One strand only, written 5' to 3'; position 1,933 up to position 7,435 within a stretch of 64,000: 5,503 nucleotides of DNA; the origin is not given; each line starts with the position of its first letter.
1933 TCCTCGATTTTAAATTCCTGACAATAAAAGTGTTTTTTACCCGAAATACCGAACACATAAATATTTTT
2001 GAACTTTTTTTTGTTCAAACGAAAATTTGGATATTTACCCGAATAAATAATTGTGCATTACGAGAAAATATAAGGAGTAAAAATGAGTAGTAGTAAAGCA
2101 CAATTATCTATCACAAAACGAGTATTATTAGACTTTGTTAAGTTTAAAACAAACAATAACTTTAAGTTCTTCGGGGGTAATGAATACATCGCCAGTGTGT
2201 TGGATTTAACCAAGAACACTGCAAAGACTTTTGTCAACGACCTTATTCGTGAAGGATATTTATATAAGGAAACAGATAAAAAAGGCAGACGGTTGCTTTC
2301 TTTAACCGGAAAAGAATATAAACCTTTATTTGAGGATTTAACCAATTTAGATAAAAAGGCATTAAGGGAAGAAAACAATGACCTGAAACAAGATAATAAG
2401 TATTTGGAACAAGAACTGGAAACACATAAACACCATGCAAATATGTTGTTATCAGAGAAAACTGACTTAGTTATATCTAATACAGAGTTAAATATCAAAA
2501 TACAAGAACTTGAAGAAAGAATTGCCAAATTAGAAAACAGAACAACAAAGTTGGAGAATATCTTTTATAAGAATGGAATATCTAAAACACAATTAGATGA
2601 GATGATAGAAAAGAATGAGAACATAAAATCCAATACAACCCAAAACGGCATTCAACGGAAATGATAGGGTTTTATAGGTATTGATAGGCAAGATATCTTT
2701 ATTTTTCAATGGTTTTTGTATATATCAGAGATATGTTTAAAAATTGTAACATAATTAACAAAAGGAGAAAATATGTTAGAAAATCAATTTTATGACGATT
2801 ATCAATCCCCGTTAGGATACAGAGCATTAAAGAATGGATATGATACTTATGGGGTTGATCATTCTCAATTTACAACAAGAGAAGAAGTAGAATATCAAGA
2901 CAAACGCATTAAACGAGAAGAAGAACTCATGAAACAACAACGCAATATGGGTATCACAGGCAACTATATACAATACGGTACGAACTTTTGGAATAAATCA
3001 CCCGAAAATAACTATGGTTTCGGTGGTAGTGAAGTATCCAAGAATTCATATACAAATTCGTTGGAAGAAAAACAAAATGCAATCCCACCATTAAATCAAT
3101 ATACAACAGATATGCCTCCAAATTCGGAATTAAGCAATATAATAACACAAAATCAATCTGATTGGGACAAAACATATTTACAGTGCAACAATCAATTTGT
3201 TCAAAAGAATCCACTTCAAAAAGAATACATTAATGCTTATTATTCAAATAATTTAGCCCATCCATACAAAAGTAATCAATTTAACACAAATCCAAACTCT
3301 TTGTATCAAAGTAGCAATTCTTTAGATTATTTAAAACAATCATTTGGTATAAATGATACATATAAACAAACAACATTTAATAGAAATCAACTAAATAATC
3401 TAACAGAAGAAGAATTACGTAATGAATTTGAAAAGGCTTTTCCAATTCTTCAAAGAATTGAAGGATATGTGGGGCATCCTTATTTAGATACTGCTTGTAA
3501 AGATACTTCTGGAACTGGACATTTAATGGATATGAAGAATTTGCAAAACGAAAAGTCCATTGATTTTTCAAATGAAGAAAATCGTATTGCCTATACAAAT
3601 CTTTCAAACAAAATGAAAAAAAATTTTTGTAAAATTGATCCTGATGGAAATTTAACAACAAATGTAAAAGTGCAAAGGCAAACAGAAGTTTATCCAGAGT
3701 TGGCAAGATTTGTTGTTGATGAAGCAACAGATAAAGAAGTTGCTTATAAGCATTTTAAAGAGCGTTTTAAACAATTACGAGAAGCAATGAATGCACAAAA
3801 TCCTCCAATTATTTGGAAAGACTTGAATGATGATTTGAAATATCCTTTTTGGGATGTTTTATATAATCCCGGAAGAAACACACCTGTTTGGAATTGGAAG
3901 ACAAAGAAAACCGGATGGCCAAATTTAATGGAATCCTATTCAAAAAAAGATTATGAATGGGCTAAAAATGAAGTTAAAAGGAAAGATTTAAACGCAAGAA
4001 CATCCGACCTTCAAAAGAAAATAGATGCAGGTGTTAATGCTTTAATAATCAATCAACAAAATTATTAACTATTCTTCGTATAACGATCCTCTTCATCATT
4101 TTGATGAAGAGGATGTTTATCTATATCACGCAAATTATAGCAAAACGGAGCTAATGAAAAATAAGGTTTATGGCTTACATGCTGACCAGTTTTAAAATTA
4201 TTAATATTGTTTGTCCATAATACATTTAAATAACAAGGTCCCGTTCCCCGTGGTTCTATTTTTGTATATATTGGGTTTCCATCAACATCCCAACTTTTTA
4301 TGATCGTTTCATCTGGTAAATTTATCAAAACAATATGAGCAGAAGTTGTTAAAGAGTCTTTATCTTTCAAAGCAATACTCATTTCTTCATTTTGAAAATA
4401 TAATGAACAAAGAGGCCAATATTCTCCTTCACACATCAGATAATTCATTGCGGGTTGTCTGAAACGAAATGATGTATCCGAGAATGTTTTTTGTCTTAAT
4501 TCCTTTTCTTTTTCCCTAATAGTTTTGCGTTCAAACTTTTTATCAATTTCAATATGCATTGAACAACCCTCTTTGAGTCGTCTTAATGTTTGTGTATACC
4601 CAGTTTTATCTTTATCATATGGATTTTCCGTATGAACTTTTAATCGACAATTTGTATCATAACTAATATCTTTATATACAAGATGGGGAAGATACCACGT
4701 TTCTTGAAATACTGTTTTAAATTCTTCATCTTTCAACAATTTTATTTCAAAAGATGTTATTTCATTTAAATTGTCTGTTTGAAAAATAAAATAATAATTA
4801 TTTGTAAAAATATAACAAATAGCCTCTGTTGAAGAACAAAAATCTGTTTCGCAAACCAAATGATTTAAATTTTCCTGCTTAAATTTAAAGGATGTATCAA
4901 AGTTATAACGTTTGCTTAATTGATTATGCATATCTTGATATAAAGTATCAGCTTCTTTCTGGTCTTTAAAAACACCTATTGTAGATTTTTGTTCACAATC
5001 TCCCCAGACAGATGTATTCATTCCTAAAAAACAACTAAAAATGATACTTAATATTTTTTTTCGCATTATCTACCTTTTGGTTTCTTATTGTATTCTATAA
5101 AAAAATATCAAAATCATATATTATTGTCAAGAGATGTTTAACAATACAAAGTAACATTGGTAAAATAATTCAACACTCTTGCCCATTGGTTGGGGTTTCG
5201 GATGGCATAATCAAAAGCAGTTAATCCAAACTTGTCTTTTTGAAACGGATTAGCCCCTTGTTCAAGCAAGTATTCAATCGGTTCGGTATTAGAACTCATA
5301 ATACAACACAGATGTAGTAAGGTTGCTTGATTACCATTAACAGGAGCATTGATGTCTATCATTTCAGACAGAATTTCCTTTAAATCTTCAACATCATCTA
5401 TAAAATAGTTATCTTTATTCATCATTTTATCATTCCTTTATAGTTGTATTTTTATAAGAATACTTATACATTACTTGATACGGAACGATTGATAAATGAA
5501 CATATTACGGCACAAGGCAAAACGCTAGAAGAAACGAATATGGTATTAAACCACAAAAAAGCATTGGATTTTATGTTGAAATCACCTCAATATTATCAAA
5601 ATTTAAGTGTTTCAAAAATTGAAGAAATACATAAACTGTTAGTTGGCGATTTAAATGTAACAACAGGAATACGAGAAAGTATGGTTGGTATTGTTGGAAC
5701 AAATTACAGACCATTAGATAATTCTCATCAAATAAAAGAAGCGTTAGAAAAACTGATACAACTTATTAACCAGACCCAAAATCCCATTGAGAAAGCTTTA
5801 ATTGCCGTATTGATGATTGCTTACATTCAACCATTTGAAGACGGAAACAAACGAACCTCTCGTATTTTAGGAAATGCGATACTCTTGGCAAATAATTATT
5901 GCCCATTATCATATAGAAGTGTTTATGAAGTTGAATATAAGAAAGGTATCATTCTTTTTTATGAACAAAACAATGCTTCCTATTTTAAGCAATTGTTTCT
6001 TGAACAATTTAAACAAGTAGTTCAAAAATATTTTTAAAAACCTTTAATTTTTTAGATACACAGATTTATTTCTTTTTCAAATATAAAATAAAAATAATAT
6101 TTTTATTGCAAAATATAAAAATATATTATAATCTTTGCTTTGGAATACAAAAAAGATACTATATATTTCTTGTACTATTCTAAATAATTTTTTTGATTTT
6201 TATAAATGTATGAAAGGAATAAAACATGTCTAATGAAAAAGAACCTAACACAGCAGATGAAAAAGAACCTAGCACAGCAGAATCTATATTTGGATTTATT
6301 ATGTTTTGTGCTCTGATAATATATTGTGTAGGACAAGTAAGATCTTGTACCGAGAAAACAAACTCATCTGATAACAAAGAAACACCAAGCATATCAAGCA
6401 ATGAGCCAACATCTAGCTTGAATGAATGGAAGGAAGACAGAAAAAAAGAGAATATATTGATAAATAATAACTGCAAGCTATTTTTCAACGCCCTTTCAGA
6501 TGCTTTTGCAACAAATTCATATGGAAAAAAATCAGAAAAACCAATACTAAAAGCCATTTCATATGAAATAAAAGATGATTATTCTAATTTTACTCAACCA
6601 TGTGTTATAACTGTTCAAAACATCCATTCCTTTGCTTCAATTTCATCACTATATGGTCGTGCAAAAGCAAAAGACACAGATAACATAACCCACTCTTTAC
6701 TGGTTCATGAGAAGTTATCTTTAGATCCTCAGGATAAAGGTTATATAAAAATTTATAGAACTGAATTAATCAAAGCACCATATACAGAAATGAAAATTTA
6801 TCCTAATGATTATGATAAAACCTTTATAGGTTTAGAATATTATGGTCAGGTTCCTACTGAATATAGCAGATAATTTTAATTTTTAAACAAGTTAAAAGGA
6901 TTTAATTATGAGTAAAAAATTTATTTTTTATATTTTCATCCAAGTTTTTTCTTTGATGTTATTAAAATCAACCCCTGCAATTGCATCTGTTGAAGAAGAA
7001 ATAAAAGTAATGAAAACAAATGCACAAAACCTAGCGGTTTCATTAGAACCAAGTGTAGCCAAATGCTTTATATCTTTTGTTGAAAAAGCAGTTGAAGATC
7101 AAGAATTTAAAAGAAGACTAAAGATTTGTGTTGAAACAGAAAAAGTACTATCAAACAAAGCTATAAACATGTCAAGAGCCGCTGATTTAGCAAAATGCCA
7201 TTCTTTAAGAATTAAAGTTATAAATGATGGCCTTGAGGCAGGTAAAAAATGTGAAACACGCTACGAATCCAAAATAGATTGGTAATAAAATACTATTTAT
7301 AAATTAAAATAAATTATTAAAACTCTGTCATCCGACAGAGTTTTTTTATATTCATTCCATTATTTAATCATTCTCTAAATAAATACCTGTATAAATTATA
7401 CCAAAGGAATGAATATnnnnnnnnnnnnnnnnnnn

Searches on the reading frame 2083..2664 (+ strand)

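Call 21: search_protein_families(library=pfam, proteins=[window:2083-2664:+], max_evalue=0.01)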
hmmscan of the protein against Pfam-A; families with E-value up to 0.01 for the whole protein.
window:2083-2664:+ (193 aa): 1 family
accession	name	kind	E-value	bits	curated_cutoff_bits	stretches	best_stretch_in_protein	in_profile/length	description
PF13730.12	HTH_36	-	0.0066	16.7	25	0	12-60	8-55/55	Helix-turn-helix domain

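Call 22: search_protein_families(library=phrogs, proteins=[window:2083-2664:+], max_evalue=0.01)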
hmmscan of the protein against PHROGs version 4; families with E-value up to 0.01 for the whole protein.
window:2083-2664:+ (193 aa): 3 families
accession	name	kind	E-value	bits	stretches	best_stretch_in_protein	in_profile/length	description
phrog_6336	-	unknown function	0.00038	21.7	1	37-65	36-64/81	-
phrog_345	-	DNA, RNA and nucleotide metabolism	0.0011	19.7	1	14-141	49-174/297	replication initiation O-like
phrog_270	-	DNA, RNA and nucleotide metabolism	0.0063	16.9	1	15-139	53-152/383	replication initiation protein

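Call 48: search_protein_families(library=ncbifam, proteins=[window:2083-2664:+], max_evalue=0.01)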
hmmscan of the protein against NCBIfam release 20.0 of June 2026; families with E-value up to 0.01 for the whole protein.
window:2083-2664:+ (193 aa): 0 families

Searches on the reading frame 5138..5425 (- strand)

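Call 21: search_protein_families(library=pfam, proteins=[window:5138-5425:-], max_evalue=0.01)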
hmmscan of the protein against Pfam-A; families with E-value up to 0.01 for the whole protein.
window:5138-5425:- (95 aa): 5 families
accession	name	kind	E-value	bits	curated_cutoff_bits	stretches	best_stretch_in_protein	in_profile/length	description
PF13637.12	Ank_4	-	2.2e-07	31.4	22.7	1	40-77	3-40/50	Ankyrin repeats (many copies)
PF12796.13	Ank_2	-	1.2e-06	29.4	27.3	1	14-79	12-72/90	Ankyrin repeats (3 copies)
PF00023.36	Ank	-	2.4e-06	28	21.1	1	34-65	3-33/33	Ankyrin repeat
PF13606.12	Ank_3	-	0.00014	22.4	22.3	0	34-60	3-28/30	Ankyrin repeat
PF13857.12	Ank_5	-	0.001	19.8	27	1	31-74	14-56/56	Ankyrin repeats (many copies)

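Call 22: search_protein_families(library=phrogs, proteins=[window:5138-5425:-], max_evalue=0.01)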
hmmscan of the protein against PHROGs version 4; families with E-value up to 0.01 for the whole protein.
window:5138-5425:- (95 aa): 3 families
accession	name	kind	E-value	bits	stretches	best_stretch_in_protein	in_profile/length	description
phrog_9049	-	unknown function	7.2e-07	26.4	1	14-77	3556-3617/4700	-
phrog_9262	-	unknown function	7.3e-06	26.7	1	12-75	53-116/253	-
phrog_16592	-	unknown function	0.0008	18.4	1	15-75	160-219/974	-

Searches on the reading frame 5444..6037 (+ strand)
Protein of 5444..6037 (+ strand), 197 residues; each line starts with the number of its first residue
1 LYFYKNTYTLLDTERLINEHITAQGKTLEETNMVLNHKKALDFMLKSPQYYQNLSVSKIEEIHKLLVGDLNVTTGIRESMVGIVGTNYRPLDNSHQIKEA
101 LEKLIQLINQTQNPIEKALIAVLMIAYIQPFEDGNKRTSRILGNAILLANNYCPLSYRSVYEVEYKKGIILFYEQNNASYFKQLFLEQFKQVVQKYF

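Call 21: search_protein_families(library=pfam, proteins=[window:5444-6037:+], max_evalue=0.01)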
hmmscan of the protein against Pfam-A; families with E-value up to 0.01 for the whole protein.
window:5444-6037:+ (197 aa): 1 family
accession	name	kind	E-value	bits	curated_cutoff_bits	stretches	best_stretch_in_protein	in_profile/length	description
PF02661.23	Fic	-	7.2e-15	56.1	24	1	54-147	2-93/93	Fic/DOC family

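Call 22: search_protein_families(library=phrogs, proteins=[window:5444-6037:+], max_evalue=0.01)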
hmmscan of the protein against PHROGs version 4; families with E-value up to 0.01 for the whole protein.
window:5444-6037:+ (197 aa): 5 families
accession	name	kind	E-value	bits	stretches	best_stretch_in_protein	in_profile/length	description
phrog_11900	-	unknown function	6.1e-31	108.7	1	6-187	27-215/230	-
phrog_5978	-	unknown function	1.6e-20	74.5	1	20-161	77-232/364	-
phrog_13548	-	unknown function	3e-05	24.2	1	94-160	166-233/379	-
phrog_23170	-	unknown function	0.00014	22.6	1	59-145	47-141/191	-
phrog_577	-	moron, auxiliary metabolic gene and host takeover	0.007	17.2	0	94-151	30-89/128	Doc-like toxin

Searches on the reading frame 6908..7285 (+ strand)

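Call 9: search_protein_families(library=pfam, proteins=[window:6908-7285:+], max_evalue=0.01)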
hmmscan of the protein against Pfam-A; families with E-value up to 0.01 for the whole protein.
window:6908-7285:+ (125 aa): 0 families

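Call 22: search_protein_families(library=phrogs, proteins=[window:6908-7285:+], max_evalue=0.01)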
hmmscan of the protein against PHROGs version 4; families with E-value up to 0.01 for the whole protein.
window:6908-7285:+ (125 aa): 1 family
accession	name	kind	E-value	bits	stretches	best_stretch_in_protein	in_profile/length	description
phrog_32840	-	unknown function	0.00017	22.2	1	17-100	110-190/304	-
